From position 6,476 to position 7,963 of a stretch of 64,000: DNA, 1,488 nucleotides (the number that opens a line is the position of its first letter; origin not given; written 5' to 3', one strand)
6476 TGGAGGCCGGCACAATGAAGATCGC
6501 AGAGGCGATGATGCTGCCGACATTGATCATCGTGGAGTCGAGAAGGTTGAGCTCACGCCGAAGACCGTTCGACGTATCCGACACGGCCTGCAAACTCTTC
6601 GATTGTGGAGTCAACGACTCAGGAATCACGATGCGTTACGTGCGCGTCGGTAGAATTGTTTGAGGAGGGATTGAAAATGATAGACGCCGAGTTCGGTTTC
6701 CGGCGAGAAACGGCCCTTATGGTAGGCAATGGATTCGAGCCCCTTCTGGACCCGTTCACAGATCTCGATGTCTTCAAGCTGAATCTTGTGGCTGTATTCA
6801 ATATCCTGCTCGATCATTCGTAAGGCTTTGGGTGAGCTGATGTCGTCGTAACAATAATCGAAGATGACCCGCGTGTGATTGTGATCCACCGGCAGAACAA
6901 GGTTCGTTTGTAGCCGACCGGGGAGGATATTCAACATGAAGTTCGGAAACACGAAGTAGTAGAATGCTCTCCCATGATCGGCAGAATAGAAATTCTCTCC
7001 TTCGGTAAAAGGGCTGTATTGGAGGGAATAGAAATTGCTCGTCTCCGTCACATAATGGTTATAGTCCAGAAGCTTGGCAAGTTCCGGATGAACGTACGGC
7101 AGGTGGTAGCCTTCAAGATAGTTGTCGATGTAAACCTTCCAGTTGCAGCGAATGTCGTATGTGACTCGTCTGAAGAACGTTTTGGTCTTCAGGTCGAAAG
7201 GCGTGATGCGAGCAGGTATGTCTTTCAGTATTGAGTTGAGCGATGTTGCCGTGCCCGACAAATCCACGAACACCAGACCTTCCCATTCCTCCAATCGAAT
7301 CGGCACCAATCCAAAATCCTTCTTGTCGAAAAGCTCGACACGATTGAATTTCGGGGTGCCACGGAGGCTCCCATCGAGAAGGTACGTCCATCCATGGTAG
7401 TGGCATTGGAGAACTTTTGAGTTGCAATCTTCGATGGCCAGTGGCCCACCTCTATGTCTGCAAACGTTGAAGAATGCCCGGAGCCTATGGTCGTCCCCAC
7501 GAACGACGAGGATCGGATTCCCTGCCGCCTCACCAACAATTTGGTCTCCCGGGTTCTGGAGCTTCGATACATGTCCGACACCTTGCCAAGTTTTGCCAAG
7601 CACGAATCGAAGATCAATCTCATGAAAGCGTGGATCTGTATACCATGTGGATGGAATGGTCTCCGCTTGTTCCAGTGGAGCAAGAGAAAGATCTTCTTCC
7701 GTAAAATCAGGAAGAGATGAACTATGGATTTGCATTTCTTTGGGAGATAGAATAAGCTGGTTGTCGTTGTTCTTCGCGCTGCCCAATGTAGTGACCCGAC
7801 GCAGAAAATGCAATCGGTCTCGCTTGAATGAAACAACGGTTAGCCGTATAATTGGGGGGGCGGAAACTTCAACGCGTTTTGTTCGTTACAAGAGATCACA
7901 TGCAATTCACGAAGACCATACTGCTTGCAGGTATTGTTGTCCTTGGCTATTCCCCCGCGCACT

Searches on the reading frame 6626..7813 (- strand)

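Call 34: search_protein_families(library=ncbifam, proteins=[window:6626-7813:-], max_evalue=0.00001)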
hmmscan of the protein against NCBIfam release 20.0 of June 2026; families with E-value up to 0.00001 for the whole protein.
window:6626-7813:- (395 aa): 5 families
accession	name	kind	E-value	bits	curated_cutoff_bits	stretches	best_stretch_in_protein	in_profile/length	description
NF058607.1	GlBtMonoOxGbcA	equivalog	1.6e-41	142.1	670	1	48-250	28-231/420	glycine betaine monooxygenase oxygenase subunit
NF042946.1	3PPDioc_HcaE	equivalog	5.7e-28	98.1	830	1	52-250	15-222/450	3-phenylpropionate/cinnamic acid dioxygenase subunit alpha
TIGR03228.1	anthran_1_2_A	equivalog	3.5e-23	82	671.9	1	52-272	15-245/438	anthranilate 1,2-dioxygenase large subunit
NF041684.1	ant_diox_AndAc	equivalog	2e-20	72.8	750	1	68-242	39-222/418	anthranilate 1,2-dioxygenase large subunit AndAc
TIGR03229.1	benzo_1_2_benA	equivalog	9.5e-19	67.6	780.95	1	57-287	20-261/433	benzoate 1,2-dioxygenase large subunit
